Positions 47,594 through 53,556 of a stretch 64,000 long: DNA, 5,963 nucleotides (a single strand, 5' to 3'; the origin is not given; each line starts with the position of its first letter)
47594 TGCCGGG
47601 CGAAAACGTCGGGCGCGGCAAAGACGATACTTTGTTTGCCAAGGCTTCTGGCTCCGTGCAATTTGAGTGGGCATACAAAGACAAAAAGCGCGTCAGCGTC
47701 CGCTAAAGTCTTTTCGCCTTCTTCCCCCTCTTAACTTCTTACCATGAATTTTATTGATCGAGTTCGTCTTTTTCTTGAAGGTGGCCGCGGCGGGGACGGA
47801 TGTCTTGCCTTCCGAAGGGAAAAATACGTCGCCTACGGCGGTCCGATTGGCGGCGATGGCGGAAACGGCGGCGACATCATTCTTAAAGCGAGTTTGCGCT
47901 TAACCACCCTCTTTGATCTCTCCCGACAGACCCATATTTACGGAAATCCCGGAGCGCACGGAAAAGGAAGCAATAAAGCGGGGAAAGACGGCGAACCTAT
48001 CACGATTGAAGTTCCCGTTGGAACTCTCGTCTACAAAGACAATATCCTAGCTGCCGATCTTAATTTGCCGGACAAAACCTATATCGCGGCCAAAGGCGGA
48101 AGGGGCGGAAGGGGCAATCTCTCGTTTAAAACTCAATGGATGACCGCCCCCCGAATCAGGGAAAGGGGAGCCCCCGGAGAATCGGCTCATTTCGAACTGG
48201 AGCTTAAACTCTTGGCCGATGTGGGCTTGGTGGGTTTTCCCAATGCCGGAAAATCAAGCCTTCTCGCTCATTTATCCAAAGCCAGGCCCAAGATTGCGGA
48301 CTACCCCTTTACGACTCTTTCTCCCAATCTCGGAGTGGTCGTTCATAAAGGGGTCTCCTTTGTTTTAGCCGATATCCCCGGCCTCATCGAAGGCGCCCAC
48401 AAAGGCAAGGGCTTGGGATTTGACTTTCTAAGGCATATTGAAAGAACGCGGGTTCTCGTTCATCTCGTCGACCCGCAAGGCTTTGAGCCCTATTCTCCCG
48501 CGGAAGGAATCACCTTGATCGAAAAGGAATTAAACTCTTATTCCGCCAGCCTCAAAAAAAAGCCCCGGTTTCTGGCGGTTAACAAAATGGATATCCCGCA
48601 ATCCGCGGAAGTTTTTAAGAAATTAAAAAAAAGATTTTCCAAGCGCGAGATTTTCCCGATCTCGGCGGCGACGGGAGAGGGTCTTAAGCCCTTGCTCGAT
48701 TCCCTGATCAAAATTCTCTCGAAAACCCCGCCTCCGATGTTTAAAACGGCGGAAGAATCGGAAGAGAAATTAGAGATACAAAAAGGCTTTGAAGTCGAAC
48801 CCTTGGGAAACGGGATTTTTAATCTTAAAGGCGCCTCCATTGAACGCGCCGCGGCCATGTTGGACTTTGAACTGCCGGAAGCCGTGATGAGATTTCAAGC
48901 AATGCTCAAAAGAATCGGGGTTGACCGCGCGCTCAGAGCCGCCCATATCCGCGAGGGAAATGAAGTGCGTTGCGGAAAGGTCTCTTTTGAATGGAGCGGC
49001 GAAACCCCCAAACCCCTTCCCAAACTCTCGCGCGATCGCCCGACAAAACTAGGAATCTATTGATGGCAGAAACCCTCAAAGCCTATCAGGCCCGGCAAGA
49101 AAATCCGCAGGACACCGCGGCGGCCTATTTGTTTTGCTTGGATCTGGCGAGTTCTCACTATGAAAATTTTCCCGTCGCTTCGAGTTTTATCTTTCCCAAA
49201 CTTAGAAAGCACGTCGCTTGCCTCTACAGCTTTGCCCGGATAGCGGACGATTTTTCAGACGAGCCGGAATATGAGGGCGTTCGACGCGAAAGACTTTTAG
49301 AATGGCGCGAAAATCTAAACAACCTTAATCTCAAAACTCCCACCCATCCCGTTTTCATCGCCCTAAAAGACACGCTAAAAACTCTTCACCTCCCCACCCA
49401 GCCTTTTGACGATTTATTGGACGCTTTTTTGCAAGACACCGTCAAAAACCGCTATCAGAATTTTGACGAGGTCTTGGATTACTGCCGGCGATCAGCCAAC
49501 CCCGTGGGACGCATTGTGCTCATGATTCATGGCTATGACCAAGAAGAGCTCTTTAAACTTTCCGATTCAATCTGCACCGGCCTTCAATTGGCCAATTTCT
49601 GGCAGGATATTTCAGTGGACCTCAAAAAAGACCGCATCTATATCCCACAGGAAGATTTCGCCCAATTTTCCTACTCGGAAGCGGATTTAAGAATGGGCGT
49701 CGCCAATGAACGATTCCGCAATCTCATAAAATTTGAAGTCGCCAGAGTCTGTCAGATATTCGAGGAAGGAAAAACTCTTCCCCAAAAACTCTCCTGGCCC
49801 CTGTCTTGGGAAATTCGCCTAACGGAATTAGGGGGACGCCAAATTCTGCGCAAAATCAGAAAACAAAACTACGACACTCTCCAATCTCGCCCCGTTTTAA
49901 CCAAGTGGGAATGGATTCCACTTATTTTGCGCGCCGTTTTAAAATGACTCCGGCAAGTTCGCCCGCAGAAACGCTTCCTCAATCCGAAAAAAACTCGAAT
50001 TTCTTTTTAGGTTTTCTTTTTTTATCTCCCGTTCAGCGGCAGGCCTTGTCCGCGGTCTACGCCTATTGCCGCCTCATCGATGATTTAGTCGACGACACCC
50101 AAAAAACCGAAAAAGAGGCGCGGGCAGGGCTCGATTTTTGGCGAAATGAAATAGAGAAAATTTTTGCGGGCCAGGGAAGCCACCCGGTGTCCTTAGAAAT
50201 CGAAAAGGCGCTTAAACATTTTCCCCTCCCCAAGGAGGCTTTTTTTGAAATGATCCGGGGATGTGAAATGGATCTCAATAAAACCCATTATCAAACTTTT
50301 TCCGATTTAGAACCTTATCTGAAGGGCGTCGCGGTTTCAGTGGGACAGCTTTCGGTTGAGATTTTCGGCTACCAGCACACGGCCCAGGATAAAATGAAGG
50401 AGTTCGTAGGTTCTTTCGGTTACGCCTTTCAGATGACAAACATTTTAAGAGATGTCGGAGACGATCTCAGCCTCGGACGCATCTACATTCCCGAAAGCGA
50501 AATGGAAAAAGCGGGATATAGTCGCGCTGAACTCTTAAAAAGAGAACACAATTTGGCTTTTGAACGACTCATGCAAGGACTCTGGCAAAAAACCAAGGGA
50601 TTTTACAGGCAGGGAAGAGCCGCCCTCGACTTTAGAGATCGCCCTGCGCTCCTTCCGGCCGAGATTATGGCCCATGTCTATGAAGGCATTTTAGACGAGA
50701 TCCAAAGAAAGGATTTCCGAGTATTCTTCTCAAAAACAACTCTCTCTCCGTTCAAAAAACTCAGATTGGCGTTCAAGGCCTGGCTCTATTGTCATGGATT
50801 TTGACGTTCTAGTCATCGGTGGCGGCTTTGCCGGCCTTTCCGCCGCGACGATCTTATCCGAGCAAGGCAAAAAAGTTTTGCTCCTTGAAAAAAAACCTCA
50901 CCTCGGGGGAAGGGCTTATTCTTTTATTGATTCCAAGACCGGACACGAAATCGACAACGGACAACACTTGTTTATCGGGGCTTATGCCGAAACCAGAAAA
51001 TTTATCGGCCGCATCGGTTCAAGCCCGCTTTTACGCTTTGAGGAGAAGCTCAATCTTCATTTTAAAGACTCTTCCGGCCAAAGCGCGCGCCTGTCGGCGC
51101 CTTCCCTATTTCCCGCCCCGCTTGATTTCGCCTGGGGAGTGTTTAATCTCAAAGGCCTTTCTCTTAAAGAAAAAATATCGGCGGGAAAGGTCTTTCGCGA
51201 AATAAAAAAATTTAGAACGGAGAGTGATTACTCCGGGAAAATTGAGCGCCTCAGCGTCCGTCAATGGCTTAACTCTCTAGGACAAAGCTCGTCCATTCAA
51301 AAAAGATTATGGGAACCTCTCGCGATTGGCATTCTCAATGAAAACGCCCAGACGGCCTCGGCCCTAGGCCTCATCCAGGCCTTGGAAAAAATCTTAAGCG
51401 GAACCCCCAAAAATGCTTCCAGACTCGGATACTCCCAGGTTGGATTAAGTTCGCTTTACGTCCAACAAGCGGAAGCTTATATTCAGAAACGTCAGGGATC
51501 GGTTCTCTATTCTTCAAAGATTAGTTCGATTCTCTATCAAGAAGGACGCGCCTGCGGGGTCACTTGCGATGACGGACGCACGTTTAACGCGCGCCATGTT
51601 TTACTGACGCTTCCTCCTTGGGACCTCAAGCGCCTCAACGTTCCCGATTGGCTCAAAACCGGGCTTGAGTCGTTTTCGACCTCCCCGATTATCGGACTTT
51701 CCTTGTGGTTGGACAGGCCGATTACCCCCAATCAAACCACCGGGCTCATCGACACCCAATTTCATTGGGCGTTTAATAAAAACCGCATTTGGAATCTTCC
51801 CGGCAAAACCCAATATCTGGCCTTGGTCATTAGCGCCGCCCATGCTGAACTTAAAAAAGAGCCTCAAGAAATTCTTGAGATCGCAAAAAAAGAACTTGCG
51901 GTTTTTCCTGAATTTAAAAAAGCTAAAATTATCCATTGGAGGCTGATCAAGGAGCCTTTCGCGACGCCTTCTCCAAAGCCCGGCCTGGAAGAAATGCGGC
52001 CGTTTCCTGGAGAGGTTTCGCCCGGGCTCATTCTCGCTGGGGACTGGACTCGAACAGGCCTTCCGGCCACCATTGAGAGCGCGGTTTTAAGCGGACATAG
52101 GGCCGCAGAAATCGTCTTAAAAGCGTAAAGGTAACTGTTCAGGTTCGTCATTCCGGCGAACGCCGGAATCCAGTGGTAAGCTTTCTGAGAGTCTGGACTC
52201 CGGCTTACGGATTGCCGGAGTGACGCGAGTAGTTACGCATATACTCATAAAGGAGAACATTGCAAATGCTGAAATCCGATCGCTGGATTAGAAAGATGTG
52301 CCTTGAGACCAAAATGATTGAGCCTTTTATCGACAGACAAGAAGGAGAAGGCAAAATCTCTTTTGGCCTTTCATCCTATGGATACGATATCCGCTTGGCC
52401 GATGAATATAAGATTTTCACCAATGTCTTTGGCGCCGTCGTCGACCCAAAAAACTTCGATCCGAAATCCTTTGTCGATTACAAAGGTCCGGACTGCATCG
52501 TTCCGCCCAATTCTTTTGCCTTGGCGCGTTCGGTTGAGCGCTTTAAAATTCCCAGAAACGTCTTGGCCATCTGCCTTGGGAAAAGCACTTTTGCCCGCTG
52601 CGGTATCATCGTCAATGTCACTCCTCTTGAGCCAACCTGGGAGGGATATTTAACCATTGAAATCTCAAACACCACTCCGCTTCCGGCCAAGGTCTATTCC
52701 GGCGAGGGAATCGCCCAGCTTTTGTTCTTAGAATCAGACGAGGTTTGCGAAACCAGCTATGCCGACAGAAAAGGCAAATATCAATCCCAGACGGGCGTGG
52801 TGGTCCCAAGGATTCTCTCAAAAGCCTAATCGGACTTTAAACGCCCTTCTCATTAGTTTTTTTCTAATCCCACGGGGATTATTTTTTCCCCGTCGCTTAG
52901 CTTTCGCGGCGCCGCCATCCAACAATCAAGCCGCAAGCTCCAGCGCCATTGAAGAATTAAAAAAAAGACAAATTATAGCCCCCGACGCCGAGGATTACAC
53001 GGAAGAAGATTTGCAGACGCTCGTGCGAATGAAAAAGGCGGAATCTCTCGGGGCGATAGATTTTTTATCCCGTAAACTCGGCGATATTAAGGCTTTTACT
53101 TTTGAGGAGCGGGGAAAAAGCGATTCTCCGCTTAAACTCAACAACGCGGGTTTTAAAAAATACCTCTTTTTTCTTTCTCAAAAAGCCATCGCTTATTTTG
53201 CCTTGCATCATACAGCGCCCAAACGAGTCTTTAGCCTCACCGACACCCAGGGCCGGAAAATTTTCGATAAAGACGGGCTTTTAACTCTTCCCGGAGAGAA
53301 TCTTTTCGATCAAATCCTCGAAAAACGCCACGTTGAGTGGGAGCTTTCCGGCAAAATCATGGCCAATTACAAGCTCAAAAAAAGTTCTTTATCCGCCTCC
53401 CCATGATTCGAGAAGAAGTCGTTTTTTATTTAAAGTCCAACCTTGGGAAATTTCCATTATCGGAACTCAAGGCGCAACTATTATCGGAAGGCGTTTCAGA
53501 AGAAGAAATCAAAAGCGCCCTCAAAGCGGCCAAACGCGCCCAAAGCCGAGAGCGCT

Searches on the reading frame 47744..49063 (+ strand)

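Call 48: search_protein_families(library=pfam, proteins=[window:47744-49063:+], max_evalue=0.0001)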
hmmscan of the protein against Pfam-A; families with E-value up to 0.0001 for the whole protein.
window:47744-49063:+ (439 aa): 5 families
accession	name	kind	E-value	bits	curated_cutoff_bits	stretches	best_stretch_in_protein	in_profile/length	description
PF01018.28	GTP1_OBG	-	7.5e-51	172.2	27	1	4-156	1-155/155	GTP1/OBG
PF01926.29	MMR_HSR1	-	5.3e-27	94.6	21.9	1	159-281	1-113/113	50S ribosome-binding GTPase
PF09269.16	DUF1967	-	1.5e-18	67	27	1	349-417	1-70/70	Domain of unknown function (DUF1967)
PF02421.24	FeoB_N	-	1.2e-09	38.3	27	1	160-318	3-153/156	Ferrous iron transport protein B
PF00009.33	GTP_EFTU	-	1e-05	25.6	26.5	0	266-325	115-186/188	Elongation factor Tu GTP binding domain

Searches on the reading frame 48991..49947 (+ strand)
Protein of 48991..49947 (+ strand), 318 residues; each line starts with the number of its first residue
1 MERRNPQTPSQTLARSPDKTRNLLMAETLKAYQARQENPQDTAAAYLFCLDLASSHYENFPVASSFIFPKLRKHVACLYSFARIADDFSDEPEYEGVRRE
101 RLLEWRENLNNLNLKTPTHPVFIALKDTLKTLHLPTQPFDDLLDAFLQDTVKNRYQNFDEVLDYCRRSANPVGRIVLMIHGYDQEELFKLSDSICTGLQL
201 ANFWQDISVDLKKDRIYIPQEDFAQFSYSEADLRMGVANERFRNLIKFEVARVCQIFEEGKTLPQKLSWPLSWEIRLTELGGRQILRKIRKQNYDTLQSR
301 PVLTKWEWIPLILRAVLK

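Call 48: search_protein_families(library=pfam, proteins=[window:48991-49947:+], max_evalue=0.0001)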
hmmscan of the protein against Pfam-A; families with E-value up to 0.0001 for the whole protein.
window:48991-49947:+ (318 aa): 1 family
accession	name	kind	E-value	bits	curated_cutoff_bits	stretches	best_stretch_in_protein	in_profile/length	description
PF00494.24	SQS_PSY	-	1.1e-65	222.4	26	1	56-307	4-263/263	Squalene/phytoene synthase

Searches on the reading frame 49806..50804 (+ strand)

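Call 48: search_protein_families(library=pfam, proteins=[window:49806-50804:+], max_evalue=0.0001)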
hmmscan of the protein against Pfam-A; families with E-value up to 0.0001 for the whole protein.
window:49806-50804:+ (332 aa): 1 family
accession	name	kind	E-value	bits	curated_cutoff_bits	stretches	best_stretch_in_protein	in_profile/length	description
PF00494.24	SQS_PSY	-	1e-70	238.9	26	1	63-313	5-259/263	Squalene/phytoene synthase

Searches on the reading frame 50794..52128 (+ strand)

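Call 48: search_protein_families(library=pfam, proteins=[window:50794-52128:+], max_evalue=0.0001)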
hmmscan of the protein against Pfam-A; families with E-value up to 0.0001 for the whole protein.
window:50794-52128:+ (444 aa): 11 families
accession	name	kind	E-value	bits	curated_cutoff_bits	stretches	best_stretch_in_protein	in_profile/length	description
PF01593.30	Amino_oxidase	-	2.4e-48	166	19.8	1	12-442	1-443/443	Flavin containing amine oxidoreductase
PF13450.12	NAD_binding_8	-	4.3e-16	59.4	21.9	1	7-71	1-65/68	NAD(P)-binding Rossmann-like domain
PF01266.30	DAO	-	4.1e-12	46.7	27.9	1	4-43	1-44/353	FAD dependent oxidoreductase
PF12831.13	FAD_oxidored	-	6.4e-10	39.3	27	1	4-41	1-38/416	FAD dependent oxidoreductase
PF00890.30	FAD_binding_2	-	5e-09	36.3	20.4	1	4-40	1-37/414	FAD binding domain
PF01134.28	GIDA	-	5.2e-08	32.8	22.1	0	4-34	1-31/391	Glucose inhibited division protein A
PF03486.20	HI0933_like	-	2.8e-07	30.7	50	1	4-38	2-36/244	HI0933-like protein Rossmann domain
PF01494.25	FAD_binding_3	-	1.7e-06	28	22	1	3-34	2-33/349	FAD binding domain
PF05834.18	Lycopene_cycl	-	9e-06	25.4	23.4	0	4-37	1-36/380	Lycopene cyclase protein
PF07992.20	Pyr_redox_2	-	1.4e-05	25.1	26.1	1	3-37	1-36/291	Pyridine nucleotide-disulphide oxidoreductase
PF01946.23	Thi4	-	4e-05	23.4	26.2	1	2-41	17-57/235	Thi4 family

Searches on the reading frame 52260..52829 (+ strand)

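Call 48: search_protein_families(library=pfam, proteins=[window:52260-52829:+], max_evalue=0.0001)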
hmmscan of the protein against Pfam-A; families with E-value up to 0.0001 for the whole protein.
window:52260-52829:+ (189 aa): 2 families
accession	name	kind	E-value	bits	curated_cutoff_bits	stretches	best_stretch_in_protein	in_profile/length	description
PF22769.1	DCD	-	5.4e-33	114.7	27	1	5-157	2-151/153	dCTP deaminase-like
PF00692.24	dUTPase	-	3.9e-05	23.9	22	0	78-161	23-106/129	dUTPase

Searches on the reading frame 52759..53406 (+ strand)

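Call 16: search_protein_families(library=pfam, proteins=[window:52759-53406:+], max_evalue=0.01)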
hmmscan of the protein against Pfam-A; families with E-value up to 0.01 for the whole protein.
window:52759-53406:+ (215 aa): 1 family
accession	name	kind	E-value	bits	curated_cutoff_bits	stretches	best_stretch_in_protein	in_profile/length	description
PF00199.24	Catalase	-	0.0046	16.5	25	1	99-209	155-265/383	Catalase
